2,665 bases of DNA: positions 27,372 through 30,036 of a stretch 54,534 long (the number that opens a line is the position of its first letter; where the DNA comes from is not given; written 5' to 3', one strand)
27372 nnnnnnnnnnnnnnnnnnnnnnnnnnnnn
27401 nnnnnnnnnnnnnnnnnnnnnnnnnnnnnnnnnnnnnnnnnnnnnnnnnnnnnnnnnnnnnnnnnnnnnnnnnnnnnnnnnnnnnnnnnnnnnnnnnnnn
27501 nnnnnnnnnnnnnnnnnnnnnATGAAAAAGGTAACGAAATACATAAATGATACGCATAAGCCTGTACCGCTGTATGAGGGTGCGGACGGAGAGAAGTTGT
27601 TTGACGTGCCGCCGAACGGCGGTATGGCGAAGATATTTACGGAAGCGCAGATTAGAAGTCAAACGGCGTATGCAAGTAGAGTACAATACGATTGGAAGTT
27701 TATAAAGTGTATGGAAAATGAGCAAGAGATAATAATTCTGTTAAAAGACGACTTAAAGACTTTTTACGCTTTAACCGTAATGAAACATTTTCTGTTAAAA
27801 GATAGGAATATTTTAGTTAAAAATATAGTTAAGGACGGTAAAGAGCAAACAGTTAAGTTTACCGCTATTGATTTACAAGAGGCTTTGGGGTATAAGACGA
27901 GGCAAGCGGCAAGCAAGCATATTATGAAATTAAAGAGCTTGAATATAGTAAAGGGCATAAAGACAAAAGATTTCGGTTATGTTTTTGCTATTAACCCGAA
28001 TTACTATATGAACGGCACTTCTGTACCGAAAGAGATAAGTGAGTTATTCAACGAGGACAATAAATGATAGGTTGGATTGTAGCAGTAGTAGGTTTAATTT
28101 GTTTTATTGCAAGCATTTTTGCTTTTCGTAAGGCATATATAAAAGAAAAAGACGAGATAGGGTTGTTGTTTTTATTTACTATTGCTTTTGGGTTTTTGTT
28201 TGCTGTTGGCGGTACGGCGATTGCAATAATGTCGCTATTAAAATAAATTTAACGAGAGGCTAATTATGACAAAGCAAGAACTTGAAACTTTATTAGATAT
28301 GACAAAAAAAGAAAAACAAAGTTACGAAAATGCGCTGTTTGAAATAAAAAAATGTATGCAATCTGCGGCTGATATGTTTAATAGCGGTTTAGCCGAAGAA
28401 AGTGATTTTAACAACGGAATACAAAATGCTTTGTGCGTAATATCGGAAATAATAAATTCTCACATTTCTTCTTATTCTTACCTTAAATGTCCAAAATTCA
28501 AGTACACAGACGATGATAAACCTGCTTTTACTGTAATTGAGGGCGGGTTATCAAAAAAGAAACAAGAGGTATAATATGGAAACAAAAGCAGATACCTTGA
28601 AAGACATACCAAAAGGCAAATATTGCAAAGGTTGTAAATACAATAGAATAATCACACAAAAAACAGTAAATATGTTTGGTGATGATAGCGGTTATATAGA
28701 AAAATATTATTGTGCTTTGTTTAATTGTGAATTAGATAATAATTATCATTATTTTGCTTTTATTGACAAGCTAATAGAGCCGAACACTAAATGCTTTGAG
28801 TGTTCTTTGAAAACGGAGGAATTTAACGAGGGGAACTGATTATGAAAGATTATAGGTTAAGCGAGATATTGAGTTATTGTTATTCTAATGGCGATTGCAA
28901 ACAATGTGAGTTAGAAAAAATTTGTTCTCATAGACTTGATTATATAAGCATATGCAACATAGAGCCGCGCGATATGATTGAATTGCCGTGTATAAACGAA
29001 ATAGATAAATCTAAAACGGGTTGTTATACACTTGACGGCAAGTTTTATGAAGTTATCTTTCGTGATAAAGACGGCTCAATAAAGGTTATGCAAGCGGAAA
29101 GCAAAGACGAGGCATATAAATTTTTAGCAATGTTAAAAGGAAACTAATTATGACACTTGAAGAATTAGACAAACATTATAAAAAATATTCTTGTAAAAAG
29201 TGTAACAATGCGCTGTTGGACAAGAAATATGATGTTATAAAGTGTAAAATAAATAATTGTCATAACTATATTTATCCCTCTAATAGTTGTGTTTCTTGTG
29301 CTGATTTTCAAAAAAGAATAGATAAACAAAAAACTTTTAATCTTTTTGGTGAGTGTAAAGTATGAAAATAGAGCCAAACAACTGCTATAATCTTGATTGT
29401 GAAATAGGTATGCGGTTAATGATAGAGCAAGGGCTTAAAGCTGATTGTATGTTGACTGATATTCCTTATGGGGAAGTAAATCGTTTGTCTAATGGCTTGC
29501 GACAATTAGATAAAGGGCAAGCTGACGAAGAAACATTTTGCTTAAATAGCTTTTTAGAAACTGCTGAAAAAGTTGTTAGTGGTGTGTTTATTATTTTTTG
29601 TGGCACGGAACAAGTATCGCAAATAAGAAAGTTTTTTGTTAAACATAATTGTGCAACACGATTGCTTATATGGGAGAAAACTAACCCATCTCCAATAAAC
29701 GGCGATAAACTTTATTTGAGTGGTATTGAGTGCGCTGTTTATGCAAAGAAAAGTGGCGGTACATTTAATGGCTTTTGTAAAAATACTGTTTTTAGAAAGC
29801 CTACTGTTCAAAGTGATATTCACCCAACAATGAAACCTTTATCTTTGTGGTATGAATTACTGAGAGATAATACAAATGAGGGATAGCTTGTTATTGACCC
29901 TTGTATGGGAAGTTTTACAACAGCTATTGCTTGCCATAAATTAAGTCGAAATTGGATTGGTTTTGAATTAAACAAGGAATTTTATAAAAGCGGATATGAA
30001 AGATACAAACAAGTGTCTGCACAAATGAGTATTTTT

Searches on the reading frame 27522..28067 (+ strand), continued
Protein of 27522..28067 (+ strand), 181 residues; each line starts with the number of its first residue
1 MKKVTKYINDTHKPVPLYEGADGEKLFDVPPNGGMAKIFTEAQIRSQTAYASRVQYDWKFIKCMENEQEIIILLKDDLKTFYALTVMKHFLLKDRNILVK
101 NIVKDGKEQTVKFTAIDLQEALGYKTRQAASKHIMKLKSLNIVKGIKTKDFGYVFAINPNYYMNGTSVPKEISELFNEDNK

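Call 101: search_protein_families(library=pfam, proteins=[P0130, P0132, P0134, P0135, P0137, P0142, P0143, P0146, P0147, P0148], max_evalue=0.01)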
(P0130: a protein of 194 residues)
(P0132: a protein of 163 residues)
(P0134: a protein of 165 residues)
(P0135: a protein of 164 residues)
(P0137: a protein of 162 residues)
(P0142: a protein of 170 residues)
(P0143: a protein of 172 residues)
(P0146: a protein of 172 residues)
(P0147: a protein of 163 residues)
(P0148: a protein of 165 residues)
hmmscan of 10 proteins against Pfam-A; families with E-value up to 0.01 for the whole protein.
P0130 (194 aa): 3 families
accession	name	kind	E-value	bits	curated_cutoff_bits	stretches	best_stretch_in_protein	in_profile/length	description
PF13545.12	HTH_Crp_2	-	0.00072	19.9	27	1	125-157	22-55/70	Crp-like helix-turn-helix domain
PF05732.17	RepL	-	0.006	16.5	20.3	0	127-190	77-137/164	Firmicute plasmid replication protein (RepL)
PF21248.3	SoFic-like_C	-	0.0066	17.1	27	0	132-158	37-63/76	Protein adenylyltransferase SoFic-like, C-terminal domain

P0132 (163 aa): 2 families
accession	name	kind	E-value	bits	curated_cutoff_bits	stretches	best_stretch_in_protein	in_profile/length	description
PF21248.3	SoFic-like_C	-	0.0021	18.6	27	1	99-138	32-71/76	Protein adenylyltransferase SoFic-like, C-terminal domain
PF13545.12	HTH_Crp_2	-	0.0095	16.3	27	0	100-133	25-56/70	Crp-like helix-turn-helix domain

P0134 (165 aa): 5 families
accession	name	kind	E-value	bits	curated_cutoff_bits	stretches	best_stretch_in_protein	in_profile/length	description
PF21248.3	SoFic-like_C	-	0.00079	20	27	1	101-134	32-65/76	Protein adenylyltransferase SoFic-like, C-terminal domain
PF13412.12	HTH_24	-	0.0053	16.8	21.9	0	97-128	15-46/48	Winged helix-turn-helix DNA-binding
PF08279.18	HTH_11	-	0.0067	16.7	25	1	104-127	20-43/55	HTH domain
PF04967.18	HTH_10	-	0.0081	16.4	23.1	0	98-123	22-47/53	HTH DNA binding domain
PF21984.2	DnaD_N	-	0.0094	16.6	27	0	101-137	37-73/101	DnaD N-terminal domain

P0135 (164 aa): 2 families
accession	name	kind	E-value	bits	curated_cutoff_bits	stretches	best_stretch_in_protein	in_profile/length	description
PF08279.18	HTH_11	-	0.0015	18.8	25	1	88-133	8-50/55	HTH domain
PF03444.21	HrcA_DNA-bdg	-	0.0023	18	21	1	89-137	16-64/79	Winged helix-turn-helix transcription repressor, HrcA DNA-binding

P0137 (162 aa): 0 families

P0142 (170 aa): 3 families
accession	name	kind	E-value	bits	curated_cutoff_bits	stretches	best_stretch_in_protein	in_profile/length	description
PF13545.12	HTH_Crp_2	-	0.00078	19.8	27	1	102-144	26-64/70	Crp-like helix-turn-helix domain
PF21248.3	SoFic-like_C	-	0.0081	16.8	27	0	102-131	34-63/76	Protein adenylyltransferase SoFic-like, C-terminal domain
PF08279.18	HTH_11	-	0.0092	16.3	25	0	93-126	9-43/55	HTH domain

P0143 (172 aa): 2 families
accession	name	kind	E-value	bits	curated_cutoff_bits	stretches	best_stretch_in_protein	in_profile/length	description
PF21248.3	SoFic-like_C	-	0.00035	21.2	27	1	107-146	32-71/76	Protein adenylyltransferase SoFic-like, C-terminal domain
PF24033.1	DUF7342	-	0.0042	17.5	31.6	1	111-153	23-65/150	Family of unknown function (DUF7342)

P0146 (172 aa): 4 families
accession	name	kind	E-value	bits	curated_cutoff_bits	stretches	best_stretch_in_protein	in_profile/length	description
PF08279.18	HTH_11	-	5.1e-05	23.5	25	1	92-125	8-41/55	HTH domain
PF01978.25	TrmB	-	0.0016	18.7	25.6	1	97-134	20-57/68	Sugar-specific transcriptional regulator TrmB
PF12840.13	HTH_20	-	0.0036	17.7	27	1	97-132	16-51/51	Helix-turn-helix domain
PF21248.3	SoFic-like_C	-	0.0078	16.8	27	0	100-141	30-71/76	Protein adenylyltransferase SoFic-like, C-terminal domain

P0147 (163 aa): 4 families
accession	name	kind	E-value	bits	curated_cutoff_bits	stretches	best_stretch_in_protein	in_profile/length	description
PF05732.17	RepL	-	4.5e-05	23.4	20.3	1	102-161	80-137/164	Firmicute plasmid replication protein (RepL)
PF01022.26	HTH_5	-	0.0013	19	22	1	96-127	14-45/47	Bacterial regulatory protein, arsR family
PF13412.12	HTH_24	-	0.0046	16.9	21.9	1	90-127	11-47/48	Winged helix-turn-helix DNA-binding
PF12840.13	HTH_20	-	0.0084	16.5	27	0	102-128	23-49/51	Helix-turn-helix domain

P0148 (165 aa): 6 families
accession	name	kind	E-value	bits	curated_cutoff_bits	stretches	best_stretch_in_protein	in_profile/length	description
PF12840.13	HTH_20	-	1.6e-05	25.3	27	1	100-130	20-50/51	Helix-turn-helix domain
PF01022.26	HTH_5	-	0.0001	22.6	22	1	93-129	11-46/47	Bacterial regulatory protein, arsR family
PF08279.18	HTH_11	-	0.00026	21.3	25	1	91-126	8-43/55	HTH domain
PF02082.26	Rrf2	-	0.005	17.4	30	1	95-131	20-56/132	Iron-dependent Transcriptional regulator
PF24034.1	DUF7343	-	0.0058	16.9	27.6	0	89-140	9-58/62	Domain of unknown function (DUF7343)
PF13412.12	HTH_24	-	0.0058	16.6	21.9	0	91-128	11-47/48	Winged helix-turn-helix DNA-binding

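Call 106: search_dna_similar(query=P0147, collection=plasmids, mode=protein, max_evalue=1, max_rows=15)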
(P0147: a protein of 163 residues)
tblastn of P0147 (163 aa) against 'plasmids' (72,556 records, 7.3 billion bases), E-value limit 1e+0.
Records with a match: 1; places in all: 1; records where one place covers at least 80% of the query: 0.
Best place of each record, by identity: <60% 1.
By first word of the organism name: Sinorhizobium 1.
By predicted mobility (MOB-suite, as given by PLSDB): non-mobilizable 1.
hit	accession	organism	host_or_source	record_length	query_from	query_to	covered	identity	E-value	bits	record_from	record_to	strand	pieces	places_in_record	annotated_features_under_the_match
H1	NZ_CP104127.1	Sinorhizobium sp. M103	Phaseolus vulgaris,cell ...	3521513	96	143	29%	31.3%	9e-1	37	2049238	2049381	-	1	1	none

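Call 108: search_protein_families(library=phrogs, alignment_id=A7, max_evalue=0.001)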
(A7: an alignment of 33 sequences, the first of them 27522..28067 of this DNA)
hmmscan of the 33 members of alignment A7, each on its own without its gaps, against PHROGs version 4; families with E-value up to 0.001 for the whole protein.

A. member 1, window:27522-28067:+ (181 aa): 0 families

B. families by the number of members that match (of 33 scanned): 14 families
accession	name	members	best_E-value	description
phrog_8130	-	8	2.6e-17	-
phrog_4284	-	8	1.3e-15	-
phrog_5032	-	8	2.1e-11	-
phrog_18411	-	5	1.7e-09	homing endonuclease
phrog_8604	-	3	1.4e-06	-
phrog_33921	-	2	6.8e-07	-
phrog_9501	-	2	6.9e-06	-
phrog_8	-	1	7.3e-07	transcriptional regulator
phrog_12156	-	1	3.5e-05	DNA helicase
phrog_186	-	1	0.00015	DnaD-like helicase loader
phrog_678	-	1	0.00021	replication initiation O-like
phrog_6550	-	1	0.00024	-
phrog_5978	-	1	0.00027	-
phrog_16589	-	1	0.00065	restriction endonuclease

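Call 113: fold_search(model_id=the predicted structure, library=viral)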
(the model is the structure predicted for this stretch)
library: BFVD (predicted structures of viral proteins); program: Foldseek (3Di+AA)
matches with E <= 10: 1152; with E <= 0.001: 1
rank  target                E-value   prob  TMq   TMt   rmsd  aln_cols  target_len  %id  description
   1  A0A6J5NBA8            1.3e-05  1.00  0.51  0.52  12.0       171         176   15  Uncharacterized protein [uncultured Caudovirales phage]
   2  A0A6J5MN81            1.3e-03  1.00  0.47  0.48   3.4       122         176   11  Uncharacterized protein [uncultured Caudovirales phage]
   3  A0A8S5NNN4            1.5e-03  1.00  0.29  0.28   5.0        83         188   16  Replisome organizer [Myoviridae sp. ctSGm32]
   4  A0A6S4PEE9            2.1e-03  1.00  0.48  0.69   6.1       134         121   10  Uncharacterized protein [uncultured phage_MedDCM-OCT-S38-C3]
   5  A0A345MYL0            2.1e-03  0.99  0.36  0.41   6.9       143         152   15  (no name in the UniProt tables at hand)
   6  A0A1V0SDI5            2.6e-03  0.85  0.22  0.07  17.6       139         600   16  Cullin family protein [Indivirus ILV1]
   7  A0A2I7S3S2            2.9e-03  0.99  0.31  0.19   9.5       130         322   13  (no name in the UniProt tables at hand)
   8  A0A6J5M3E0            3.3e-03  0.94  0.30  0.20  20.2       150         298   11  Uncharacterized protein [uncultured Caudovirales phage]
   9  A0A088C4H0            3.5e-03  0.99  0.32  0.27   7.9       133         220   10  (no name in the UniProt tables at hand)
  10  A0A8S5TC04            3.7e-03  0.97  0.31  0.26   7.7       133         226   12  Replisome organizer [Siphoviridae sp. ctVDC13]
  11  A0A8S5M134            4.7e-03  1.00  0.31  0.21   4.5        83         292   14  Replisome organizer [Podoviridae sp. ctIi96]
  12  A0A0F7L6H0            4.7e-03  0.97  0.31  0.24  11.6       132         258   16  Regulatory protein [uncultured marine virus]
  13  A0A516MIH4            5.4e-03  1.00  0.36  0.58   4.0        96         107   14  (no name in the UniProt tables at hand)
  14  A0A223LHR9            6.1e-03  1.00  0.31  0.24   4.4        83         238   11  (no name in the UniProt tables at hand)
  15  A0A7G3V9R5            7.3e-03  1.00  0.36  0.22  10.8       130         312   15  Helix-turn-helix DNA binding domain protein [Arthrobacter phage Bumble]
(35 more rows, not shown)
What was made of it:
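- Viral structure matches are enriched in replisome organizers, RepL and replication initiator A, though all are weak (call 113).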

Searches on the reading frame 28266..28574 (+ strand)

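Call 15: search_protein_families(library=pfam, proteins=[window:28266-28574:+], max_evalue=0.1)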
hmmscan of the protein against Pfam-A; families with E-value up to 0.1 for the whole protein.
window:28266-28574:+ (102 aa): 2 families
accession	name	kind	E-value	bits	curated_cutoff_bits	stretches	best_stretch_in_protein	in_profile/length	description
PF15019.11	C9orf72-like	-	0.0098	16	27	1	14-69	87-142/230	C9orf72-like protein family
PF16476.10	DUF5053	-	0.043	13.9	26.6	0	11-36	44-69/71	Domain of unknown function (DUF5053)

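Call 16: search_protein_families(library=phrogs, proteins=[window:28266-28574:+], max_evalue=0.01)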
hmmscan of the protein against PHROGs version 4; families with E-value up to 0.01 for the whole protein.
window:28266-28574:+ (102 aa): 0 families

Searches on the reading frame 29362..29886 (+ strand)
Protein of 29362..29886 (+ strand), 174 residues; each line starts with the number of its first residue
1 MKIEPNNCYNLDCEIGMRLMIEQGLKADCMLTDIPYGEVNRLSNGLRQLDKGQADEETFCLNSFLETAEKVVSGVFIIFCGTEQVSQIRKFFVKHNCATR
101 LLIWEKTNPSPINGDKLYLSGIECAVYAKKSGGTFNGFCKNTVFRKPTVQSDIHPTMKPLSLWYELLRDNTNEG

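Call 15: search_protein_families(library=pfam, proteins=[window:29362-29886:+], max_evalue=0.1)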
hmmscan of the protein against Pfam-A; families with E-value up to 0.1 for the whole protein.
window:29362-29886:+ (174 aa): 1 family
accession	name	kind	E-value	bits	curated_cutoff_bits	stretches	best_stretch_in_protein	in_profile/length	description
PF01555.25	N6_N4_Mtase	-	0.00048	20.6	26.7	0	28-130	2-106/221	DNA methylase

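Call 16: search_protein_families(library=phrogs, proteins=[window:29362-29886:+], max_evalue=0.01)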
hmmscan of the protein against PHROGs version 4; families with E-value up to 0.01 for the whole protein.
window:29362-29886:+ (174 aa): 3 families
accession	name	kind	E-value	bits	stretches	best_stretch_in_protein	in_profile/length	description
phrog_67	-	other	2.5e-14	54.3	1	1-174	119-302/743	DNA methyltransferase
phrog_498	-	other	2.4e-10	40.6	1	23-174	219-379/633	DNA methyltransferase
phrog_6025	-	other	0.0037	17.9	1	1-108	7-112/192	DNA methyltransferase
